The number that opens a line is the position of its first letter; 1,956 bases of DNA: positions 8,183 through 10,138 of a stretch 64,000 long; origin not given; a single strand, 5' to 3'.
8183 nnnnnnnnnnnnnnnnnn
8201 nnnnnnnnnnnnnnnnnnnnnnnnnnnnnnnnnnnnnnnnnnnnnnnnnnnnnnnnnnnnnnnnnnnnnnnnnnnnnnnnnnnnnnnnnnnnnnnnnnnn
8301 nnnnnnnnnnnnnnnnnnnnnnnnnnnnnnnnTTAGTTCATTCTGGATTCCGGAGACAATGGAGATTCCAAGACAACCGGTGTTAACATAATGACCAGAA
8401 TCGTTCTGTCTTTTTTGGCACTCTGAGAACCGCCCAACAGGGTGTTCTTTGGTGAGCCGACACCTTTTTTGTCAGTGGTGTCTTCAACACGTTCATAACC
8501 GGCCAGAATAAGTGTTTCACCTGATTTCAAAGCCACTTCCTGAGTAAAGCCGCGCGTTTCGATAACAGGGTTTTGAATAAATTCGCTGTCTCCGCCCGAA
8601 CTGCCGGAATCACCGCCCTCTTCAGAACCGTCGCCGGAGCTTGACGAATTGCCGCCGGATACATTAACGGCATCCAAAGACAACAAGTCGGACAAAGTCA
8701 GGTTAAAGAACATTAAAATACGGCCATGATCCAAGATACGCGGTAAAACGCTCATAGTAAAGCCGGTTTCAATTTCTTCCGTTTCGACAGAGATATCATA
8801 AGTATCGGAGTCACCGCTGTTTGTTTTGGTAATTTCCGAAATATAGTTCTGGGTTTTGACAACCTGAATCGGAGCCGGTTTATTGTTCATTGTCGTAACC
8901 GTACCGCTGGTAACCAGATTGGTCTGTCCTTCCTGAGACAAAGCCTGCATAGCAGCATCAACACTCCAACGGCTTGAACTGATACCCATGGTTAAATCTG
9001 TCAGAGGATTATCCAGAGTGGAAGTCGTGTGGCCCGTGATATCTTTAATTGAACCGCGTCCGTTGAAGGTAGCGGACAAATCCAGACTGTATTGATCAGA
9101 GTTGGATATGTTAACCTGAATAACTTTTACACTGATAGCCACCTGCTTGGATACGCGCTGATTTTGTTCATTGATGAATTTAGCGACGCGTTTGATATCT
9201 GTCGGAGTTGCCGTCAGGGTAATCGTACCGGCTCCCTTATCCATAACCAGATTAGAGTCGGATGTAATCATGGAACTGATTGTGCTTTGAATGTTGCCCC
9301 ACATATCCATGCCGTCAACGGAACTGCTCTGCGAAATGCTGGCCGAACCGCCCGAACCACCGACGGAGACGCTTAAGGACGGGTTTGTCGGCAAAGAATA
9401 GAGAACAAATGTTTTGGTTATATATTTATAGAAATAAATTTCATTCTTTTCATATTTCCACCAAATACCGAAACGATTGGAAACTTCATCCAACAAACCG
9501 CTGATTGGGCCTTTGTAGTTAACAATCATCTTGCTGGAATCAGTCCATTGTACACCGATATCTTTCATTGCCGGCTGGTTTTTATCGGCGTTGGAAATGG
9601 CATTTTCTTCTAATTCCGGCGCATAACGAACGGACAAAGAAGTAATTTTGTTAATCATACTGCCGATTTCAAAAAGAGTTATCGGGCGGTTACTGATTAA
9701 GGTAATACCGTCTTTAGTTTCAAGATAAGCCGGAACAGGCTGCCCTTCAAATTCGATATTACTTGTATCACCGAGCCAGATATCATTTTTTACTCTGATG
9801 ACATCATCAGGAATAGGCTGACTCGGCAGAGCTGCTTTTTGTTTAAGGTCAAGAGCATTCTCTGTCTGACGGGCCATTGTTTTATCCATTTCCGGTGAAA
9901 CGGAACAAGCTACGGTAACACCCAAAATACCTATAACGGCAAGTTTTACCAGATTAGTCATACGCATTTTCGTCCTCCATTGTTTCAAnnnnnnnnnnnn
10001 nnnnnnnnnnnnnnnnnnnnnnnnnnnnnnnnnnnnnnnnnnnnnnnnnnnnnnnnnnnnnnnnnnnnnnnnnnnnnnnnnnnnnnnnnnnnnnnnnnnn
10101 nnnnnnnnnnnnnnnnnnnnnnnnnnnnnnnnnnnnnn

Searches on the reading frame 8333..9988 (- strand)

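Call 65: search_protein_families(library=pfam, proteins=[window:8333-9988:-], max_evalue=0.00001)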
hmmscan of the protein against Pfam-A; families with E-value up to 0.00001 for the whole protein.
window:8333-9988:- (551 aa): 1 family
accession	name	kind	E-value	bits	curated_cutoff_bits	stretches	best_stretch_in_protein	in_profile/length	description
PF00263.26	Secretin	-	2.8e-17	63.3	27.5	1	349-540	1-168/169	Bacterial type II and III secretion system protein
